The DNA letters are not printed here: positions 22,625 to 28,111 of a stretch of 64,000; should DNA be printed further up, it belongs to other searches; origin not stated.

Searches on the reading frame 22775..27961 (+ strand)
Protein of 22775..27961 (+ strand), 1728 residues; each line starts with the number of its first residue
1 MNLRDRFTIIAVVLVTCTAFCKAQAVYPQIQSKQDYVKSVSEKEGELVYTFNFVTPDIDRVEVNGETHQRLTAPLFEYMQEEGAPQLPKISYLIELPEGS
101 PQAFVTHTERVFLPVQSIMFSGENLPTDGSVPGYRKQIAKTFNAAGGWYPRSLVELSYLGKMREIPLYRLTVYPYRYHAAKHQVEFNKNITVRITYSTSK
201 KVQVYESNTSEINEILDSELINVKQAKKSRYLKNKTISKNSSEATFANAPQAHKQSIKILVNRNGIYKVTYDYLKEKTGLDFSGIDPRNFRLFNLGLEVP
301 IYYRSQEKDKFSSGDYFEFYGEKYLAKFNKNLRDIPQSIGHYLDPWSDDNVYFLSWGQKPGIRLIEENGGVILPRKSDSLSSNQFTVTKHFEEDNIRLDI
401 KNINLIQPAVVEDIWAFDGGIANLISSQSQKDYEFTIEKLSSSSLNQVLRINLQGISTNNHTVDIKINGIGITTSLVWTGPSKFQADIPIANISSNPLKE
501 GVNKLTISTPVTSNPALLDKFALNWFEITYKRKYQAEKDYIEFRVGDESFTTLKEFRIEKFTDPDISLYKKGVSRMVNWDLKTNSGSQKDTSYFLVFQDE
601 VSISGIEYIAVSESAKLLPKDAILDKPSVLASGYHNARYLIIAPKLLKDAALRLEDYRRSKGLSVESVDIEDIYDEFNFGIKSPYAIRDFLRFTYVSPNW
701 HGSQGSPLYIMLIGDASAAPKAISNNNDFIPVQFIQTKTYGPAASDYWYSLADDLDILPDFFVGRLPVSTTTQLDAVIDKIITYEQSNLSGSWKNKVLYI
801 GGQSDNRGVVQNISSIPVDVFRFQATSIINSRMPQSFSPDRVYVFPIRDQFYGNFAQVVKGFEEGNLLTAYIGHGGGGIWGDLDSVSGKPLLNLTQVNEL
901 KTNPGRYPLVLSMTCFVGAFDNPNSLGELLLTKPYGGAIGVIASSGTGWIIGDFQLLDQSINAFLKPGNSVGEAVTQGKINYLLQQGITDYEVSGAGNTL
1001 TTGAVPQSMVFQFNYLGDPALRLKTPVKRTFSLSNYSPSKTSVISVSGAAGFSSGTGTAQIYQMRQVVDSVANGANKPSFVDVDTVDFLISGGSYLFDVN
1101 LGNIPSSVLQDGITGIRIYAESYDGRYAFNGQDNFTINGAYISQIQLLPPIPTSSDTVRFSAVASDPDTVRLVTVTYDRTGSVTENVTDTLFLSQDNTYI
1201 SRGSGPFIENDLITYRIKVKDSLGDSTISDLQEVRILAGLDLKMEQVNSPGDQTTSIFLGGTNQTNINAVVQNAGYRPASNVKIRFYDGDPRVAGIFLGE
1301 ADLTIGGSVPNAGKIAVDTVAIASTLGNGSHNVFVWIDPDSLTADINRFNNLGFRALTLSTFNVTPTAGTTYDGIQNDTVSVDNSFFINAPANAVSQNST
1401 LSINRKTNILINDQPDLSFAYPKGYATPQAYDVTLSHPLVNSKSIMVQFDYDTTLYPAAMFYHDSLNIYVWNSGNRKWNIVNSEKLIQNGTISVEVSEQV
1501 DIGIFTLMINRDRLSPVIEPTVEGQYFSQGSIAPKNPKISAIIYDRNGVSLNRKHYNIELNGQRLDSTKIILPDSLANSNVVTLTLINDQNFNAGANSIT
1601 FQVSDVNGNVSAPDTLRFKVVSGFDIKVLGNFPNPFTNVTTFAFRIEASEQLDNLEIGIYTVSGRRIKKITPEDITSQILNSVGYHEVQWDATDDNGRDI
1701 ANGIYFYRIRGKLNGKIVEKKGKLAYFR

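Call 63: search_protein_families(library=pfam, proteins=[window:22775-27961:+], max_evalue=0.00001)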
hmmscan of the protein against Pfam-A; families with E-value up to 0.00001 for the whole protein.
window:22775-27961:+ (1728 aa): 3 families
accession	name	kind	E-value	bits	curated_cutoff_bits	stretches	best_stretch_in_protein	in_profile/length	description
PF01364.23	Peptidase_C25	-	3.2e-82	277.2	23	1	639-1023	1-374/374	Peptidase family C25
PF08126.16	Propeptide_C25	-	2.1e-10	40.5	22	1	45-229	20-203/205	Propeptide_C25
PF13860.13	FlgD_ig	-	6.3e-07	29.7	27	1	1637-1708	7-72/79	FlgD Ig-like domain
